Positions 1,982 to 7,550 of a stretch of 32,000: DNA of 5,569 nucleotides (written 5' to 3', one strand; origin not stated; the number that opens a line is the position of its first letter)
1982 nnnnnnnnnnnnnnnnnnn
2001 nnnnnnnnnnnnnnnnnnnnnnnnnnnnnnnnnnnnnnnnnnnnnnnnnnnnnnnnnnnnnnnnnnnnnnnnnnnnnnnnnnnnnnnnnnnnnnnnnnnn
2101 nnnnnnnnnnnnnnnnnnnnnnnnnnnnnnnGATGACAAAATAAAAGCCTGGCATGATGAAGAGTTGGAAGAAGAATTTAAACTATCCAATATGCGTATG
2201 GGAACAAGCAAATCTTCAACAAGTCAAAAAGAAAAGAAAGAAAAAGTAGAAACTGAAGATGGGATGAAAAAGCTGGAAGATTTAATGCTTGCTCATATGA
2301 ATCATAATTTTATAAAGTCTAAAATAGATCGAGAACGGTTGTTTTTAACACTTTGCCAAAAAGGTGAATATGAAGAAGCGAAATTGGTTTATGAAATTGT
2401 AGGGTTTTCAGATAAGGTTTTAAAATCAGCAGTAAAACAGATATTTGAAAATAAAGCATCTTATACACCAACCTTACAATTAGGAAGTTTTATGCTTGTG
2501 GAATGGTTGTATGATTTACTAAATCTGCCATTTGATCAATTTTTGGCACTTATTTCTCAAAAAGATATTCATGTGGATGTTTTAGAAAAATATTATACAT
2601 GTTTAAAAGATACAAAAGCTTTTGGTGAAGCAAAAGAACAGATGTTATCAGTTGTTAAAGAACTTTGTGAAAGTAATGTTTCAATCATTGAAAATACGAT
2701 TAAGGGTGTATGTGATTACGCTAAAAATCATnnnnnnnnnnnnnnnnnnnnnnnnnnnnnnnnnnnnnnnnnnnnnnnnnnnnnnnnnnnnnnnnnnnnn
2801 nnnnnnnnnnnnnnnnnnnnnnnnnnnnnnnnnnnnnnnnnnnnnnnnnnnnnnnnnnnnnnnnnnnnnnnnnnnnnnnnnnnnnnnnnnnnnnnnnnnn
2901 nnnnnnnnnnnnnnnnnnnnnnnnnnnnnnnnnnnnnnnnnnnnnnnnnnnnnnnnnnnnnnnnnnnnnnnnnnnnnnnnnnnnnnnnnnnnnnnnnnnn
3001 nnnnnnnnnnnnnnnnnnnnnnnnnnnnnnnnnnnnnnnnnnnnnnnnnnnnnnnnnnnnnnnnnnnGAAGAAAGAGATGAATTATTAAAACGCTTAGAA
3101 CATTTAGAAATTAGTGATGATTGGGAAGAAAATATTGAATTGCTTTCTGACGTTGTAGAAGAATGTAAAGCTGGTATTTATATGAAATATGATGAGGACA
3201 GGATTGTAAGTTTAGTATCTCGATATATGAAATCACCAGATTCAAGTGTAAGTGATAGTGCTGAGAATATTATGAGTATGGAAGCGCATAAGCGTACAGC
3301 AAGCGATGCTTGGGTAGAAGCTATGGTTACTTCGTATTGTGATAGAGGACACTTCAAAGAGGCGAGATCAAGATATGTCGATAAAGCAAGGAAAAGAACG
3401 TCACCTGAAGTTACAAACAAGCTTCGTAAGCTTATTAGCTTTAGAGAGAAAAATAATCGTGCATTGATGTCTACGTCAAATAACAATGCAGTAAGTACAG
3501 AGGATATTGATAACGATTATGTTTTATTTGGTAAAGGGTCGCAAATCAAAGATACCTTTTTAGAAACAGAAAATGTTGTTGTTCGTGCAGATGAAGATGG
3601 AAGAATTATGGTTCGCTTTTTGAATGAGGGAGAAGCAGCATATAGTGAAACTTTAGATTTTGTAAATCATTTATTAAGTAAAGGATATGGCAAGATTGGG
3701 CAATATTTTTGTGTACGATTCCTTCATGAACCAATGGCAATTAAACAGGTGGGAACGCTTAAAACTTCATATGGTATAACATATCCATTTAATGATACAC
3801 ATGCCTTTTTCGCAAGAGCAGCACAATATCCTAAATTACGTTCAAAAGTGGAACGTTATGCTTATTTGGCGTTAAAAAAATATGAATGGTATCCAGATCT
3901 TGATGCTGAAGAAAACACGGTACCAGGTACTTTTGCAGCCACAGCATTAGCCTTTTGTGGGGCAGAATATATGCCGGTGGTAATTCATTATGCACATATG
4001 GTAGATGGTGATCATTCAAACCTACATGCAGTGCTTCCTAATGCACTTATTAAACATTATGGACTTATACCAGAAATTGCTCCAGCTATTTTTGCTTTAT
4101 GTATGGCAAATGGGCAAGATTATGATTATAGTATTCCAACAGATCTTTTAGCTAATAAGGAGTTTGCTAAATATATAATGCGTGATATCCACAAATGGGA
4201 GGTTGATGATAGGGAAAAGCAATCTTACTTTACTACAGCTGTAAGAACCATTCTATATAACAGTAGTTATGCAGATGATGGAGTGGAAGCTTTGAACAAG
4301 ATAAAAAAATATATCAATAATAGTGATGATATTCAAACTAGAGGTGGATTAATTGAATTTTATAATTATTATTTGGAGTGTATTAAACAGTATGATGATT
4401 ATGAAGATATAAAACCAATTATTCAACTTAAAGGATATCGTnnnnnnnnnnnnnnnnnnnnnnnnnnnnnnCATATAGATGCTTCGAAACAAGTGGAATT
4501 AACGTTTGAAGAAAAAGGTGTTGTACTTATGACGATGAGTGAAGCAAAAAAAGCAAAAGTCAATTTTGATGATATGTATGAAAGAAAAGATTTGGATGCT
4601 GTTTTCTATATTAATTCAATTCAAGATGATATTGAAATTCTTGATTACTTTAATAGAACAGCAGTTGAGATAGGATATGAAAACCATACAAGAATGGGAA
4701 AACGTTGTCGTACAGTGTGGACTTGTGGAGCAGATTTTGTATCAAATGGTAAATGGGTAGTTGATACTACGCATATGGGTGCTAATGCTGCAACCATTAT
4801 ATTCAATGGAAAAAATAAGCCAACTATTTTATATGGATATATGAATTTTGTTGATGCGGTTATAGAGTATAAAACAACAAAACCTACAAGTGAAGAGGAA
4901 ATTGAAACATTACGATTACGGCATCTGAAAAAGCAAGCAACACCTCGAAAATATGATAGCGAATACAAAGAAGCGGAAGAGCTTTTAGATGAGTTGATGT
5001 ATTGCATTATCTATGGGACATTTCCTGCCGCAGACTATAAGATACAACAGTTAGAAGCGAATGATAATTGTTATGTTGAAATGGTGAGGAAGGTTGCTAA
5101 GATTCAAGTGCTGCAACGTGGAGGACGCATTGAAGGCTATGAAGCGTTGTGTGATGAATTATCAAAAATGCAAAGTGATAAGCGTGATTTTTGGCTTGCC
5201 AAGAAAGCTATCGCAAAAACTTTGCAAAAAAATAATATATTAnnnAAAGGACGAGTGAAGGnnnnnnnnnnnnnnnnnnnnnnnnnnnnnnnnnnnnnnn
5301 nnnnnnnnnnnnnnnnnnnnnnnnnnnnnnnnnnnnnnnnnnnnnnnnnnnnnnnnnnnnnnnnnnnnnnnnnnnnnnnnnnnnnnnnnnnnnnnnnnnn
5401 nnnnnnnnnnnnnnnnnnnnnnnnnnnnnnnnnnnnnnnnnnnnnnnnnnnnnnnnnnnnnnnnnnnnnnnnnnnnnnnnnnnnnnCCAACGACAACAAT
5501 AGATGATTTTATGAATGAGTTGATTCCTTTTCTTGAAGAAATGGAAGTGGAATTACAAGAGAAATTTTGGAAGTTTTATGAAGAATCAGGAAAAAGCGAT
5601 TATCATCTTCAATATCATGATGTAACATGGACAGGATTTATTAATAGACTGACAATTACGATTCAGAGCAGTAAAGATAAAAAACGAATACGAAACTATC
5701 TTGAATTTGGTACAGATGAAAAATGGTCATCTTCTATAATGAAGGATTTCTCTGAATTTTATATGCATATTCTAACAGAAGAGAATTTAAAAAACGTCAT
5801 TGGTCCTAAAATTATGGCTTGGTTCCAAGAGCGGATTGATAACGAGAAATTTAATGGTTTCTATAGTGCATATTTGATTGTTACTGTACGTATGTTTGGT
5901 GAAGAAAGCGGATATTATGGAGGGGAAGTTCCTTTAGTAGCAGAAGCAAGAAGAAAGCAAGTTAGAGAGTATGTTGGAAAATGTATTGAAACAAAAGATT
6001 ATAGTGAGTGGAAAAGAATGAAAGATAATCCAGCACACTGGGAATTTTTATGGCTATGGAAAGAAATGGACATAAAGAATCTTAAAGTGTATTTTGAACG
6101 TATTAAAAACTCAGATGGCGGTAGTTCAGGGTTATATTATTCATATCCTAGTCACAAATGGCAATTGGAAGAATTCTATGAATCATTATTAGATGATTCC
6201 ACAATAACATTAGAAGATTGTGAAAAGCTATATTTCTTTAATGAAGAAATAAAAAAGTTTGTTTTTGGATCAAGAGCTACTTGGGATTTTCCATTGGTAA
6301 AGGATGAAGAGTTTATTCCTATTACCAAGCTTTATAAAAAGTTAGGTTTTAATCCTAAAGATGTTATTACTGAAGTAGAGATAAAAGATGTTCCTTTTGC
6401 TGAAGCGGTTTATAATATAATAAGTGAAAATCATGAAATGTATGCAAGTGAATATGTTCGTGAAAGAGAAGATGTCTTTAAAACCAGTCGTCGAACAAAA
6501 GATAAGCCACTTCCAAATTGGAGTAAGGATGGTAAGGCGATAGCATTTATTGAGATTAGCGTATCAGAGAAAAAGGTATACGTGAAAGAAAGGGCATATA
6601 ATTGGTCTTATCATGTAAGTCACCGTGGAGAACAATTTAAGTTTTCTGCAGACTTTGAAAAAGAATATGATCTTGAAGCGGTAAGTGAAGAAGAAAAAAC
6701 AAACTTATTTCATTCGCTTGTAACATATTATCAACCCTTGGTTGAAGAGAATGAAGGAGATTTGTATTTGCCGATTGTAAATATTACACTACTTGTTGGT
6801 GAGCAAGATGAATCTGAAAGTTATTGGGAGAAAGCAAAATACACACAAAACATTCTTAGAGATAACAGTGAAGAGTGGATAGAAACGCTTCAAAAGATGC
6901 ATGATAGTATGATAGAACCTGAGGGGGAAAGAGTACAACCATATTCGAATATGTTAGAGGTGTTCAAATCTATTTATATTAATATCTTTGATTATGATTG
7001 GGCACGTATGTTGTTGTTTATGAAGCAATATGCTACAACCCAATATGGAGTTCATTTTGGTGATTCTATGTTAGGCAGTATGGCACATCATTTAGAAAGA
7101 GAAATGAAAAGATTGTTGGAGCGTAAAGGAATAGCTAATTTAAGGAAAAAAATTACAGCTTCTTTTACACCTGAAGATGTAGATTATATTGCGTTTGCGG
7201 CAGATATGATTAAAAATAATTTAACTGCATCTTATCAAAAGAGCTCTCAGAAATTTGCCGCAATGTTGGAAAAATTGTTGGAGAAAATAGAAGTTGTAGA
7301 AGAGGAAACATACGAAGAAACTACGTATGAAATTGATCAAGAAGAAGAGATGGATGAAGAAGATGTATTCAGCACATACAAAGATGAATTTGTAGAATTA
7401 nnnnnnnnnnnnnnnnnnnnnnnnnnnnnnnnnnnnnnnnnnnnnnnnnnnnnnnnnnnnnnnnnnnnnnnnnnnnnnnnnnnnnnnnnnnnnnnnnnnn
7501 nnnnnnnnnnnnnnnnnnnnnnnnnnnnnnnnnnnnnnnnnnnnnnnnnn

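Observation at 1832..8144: Tandem pair of giant WGR-domain proteins of unknown function embedded among sugar genes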

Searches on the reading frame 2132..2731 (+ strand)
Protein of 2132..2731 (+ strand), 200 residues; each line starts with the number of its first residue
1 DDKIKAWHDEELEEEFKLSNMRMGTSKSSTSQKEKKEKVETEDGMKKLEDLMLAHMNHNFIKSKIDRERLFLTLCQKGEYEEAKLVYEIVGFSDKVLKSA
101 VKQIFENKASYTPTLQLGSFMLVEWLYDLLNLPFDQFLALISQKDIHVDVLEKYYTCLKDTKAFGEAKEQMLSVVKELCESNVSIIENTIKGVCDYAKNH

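Call 58: search_protein_families(library=pfam, proteins=[window:2132-2731:+], max_evalue=10)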
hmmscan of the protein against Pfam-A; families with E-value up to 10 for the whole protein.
window:2132-2731:+ (200 aa): 0 families

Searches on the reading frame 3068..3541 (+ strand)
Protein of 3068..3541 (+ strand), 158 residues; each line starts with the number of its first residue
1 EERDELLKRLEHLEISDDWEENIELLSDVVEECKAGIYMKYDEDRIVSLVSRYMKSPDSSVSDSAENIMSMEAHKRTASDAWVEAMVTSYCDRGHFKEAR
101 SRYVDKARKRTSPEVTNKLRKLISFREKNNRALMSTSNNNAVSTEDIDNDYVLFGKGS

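Call 58: search_protein_families(library=pfam, proteins=[window:3068-3541:+], max_evalue=10)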
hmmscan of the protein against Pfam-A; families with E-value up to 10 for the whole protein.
window:3068-3541:+ (158 aa): 2 families
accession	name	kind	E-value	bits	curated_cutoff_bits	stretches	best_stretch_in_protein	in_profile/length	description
PF03123.20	CAT_RBD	-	0.026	14.9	25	1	138-157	8-28/57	CAT RNA binding domain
PF23203.1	KIF21A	-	0.094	12.9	28.5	1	50-89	81-120/161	KIF21A-like domain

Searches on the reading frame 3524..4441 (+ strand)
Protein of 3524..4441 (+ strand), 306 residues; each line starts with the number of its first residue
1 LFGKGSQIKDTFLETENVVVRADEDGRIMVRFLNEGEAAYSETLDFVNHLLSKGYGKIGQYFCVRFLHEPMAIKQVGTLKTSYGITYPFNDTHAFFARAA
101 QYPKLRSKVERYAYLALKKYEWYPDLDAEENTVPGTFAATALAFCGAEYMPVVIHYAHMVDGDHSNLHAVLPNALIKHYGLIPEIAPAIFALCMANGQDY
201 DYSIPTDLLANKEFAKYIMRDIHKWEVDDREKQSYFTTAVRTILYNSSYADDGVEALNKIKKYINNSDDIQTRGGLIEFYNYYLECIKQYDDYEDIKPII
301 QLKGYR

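Call 67: predict_structure(alignment_id=A3)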
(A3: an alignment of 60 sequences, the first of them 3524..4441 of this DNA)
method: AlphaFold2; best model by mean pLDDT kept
length: 306 residues; sequences in the alignment: 60
mean_pLDDT: 92.1   pTM: 0.90
mean pLDDT of the five models: 92.1, 91.3, 91.2, 91.2, 91.0
residues with pLDDT >= 90: 252; 70-90: 40; 50-70: 6; < 50: 8
segments of 3 or more residues with pLDDT < 50: 1-3, 302-306
pLDDT, mean of each block of 10 residues (from residue 1): 61 98 96 99 98 92 98 96 94 98 99 97 94 97 98 97 90 97 97 87 91 93 93 94 87 90 94 92 93 80 45
secondary structure, 60 per line:
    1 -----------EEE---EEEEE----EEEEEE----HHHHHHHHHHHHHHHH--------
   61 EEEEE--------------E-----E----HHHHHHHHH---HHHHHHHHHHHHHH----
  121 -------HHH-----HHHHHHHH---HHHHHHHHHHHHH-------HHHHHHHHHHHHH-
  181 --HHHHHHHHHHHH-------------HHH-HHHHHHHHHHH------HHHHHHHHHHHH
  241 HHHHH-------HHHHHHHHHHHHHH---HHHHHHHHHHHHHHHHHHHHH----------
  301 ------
elements in order: E12-14 E18-22 E27-32 H37-52 E61-65 H91-99 H103-116 H136-143 H147-159 H167-179 H183-194 H212-222 H229-245 H253-266 H270-290

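Call 70: fold_search(model_id=the predicted structure, library=pdb)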
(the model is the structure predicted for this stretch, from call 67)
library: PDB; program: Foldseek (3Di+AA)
matches with E <= 10: 820; with E <= 0.001: 0
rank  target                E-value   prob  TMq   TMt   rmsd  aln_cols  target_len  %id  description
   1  5lm5_A                6.6e-02  0.14  0.13  0.12  16.1       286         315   10  Structure of C-terminal domain from S. cerevisiae Pat1 decapping activator bound to Dcp2 HLM2 peptide (region 435-451) (released 2017-08-16)
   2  5vox_P                7.6e-02  0.25  0.18  0.14  15.0       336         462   12  Yeast V-ATPase in complex with Legionella pneumophila effector SidK (rotational state 1) (released 2017-06-21)
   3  5lmg_A                8.0e-02  0.12  0.12  0.12  16.2       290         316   10  Structure of C-terminal domain from S. cerevisiae Pat1 decapping activator bound to Dcp2 HLM10 peptide (region 954-970 (released 2017-08-16)
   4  8fbj                  8.3e-02  0.30  0.18  0.18  13.3       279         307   14  Improving the secretion of designed protein assemblies through negative design of cryptic transmembrane domains (released 2023-03-22)
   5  7po1_4                1.5e-01  0.20  0.20  0.13  15.3       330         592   12  Initiation complex of human mitochondrial ribosome small subunit with IF3 (released 2022-06-15)
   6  9bid_A                1.7e-01  0.18  0.20  0.11  16.8       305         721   13  human ZYG11B and EloginB/C complex (released 2026-03-18)
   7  8any_A4               1.7e-01  0.16  0.19  0.12  17.9       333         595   12  Human mitochondrial ribosome in complex with LRPPRC, SLIRP, A-site, P-site, E-site tRNAs and mRNA (released 2023-08-16)
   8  7tms_P                1.8e-01  0.16  0.18  0.14  15.3       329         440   12  V-ATPase from Saccharomyces cerevisiae, State 2 (released 2022-04-13)
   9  5lph_B                1.9e-01  0.30  0.22  0.25  12.9       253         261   12  Structure of the TOG domain of human Cep104 (released 2017-01-11)
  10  6vfk_B                2.0e-01  0.21  0.18  0.19  15.2       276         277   10  De novo designed tetrahedral nanoparticle T33_dn10 displaying 4 copies of BG505-SOSIP trimer on the surface (released 2020-07-22)
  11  9mg8_A                2.6e-01  0.13  0.14  0.12  21.1       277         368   11  Crystal Structure of b-iTHR-110 (released 2025-12-17)
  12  8fbn_F                2.7e-01  0.25  0.19  0.24  13.9       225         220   12  Improving the secretion of designed protein assemblies through negative design of cryptic transmembrane domains (released 2023-03-22)
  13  6owo_A                2.7e-01  0.18  0.17  0.11  14.5       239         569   10  CRYO-EM STRUCTURE OF PHOSPHORYLATED AP-2 CORE BOUND TO NECAP (released 2019-09-11)
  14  3msv_B                2.9e-01  0.16  0.21  0.19  15.9       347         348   12  The hypoxic regulator of sterol synthesis Nro1 is a nuclear import adaptor (released 2011-04-20)
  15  7pks_d                3.3e-01  0.35  0.22  0.10  14.9       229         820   12  Structural basis of Integrator-mediated transcription regulation (released 2021-12-08)
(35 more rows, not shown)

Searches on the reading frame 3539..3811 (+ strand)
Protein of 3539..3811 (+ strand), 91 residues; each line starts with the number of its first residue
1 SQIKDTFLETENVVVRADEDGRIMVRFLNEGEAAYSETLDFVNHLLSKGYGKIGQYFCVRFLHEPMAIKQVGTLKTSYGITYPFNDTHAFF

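Call 58: search_protein_families(library=pfam, proteins=[window:3539-3811:+], max_evalue=10)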
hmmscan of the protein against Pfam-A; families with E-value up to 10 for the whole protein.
window:3539-3811:+ (91 aa): 1 family
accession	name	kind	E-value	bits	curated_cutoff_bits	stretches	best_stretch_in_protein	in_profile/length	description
PF19635.4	DUF6138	-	0.00052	19.4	25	1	22-52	323-353/551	Family of unknown function (DUF6138)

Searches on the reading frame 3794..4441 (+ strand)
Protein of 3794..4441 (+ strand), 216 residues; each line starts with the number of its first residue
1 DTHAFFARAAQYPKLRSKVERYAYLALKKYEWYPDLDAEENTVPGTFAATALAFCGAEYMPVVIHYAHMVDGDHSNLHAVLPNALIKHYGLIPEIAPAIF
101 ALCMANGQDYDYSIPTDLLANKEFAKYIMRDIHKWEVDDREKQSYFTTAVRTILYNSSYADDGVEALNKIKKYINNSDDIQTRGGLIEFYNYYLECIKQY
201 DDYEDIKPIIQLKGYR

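Call 58: search_protein_families(library=pfam, proteins=[window:3794-4441:+], max_evalue=10)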
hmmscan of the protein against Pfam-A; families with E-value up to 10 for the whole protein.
window:3794-4441:+ (216 aa): 1 family
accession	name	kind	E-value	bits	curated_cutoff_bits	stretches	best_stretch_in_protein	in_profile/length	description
PF19635.4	DUF6138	-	4.7e-26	92.1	25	1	1-143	376-518/551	Family of unknown function (DUF6138)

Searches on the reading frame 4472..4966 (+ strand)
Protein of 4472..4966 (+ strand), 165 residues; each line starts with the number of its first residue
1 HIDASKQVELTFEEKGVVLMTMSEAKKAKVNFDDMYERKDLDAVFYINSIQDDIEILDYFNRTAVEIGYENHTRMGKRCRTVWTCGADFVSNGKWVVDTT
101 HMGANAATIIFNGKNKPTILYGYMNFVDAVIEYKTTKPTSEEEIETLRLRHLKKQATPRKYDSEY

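Call 58: search_protein_families(library=pfam, proteins=[window:4472-4966:+], max_evalue=10)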
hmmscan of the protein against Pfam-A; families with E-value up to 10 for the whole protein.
window:4472-4966:+ (165 aa): 1 family
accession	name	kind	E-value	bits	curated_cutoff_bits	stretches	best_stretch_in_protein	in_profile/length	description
PF19860.4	DUF6334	-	0.036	14.1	25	1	6-85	29-86/125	Family of unknown function (DUF6334)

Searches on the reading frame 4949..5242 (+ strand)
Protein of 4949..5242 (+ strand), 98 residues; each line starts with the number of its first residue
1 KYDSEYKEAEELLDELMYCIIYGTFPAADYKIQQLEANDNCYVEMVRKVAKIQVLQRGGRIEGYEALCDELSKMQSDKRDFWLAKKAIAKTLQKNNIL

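Call 58: search_protein_families(library=pfam, proteins=[window:4949-5242:+], max_evalue=10)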
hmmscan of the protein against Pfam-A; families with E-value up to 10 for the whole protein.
window:4949-5242:+ (98 aa): 1 family
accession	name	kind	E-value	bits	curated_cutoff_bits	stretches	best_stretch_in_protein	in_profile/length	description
PF12531.13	DUF3731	-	0.018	15.3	25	1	32-83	88-139/248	DNA-K related protein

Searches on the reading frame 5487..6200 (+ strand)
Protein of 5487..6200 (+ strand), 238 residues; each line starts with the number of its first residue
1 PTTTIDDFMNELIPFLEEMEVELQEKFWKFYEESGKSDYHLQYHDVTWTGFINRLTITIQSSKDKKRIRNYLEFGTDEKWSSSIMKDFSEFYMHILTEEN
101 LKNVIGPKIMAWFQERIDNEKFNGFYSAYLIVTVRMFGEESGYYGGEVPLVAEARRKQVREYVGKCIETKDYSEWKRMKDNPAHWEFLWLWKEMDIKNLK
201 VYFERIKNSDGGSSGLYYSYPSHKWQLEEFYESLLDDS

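Call 58: search_protein_families(library=pfam, proteins=[window:5487-6200:+], max_evalue=10)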
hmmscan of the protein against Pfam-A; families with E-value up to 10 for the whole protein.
window:5487-6200:+ (238 aa): 1 family
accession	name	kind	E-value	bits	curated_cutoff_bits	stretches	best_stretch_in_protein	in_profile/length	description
PF19635.4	DUF6138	-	2.3e-06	27.1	25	1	17-170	6-158/551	Family of unknown function (DUF6138)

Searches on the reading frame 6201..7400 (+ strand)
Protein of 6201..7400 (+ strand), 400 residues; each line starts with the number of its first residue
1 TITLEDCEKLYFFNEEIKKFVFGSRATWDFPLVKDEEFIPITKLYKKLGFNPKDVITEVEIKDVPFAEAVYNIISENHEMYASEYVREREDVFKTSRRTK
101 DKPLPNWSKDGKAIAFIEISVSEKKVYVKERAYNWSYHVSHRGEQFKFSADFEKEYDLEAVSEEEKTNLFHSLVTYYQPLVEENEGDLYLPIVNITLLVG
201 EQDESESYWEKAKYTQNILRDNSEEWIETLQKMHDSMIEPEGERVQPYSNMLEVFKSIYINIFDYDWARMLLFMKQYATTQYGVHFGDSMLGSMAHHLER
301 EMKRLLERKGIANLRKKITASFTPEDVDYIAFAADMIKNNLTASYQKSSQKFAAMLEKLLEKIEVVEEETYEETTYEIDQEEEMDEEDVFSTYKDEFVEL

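Call 58: search_protein_families(library=pfam, proteins=[window:6201-7400:+], max_evalue=10)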
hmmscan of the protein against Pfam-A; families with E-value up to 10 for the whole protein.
window:6201-7400:+ (400 aa): 4 families
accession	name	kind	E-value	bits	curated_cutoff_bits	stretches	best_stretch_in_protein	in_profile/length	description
PF15277.12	Sec3-PIP2_bind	-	0.017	15.5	25.3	1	140-178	48-86/87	Exocyst complex component SEC3 N-terminal PIP2 binding PH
PF10130.15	PIN_2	-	0.063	14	22.4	1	338-388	43-94/133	PIN domain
PF02980.22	FokI_dom_2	-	0.096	13.3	25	1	337-370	65-98/136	FokI, recognition domain, subdomain 2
PF00867.23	XPG_I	-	0.17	12.7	24.9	1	322-367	27-64/89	XPG I-region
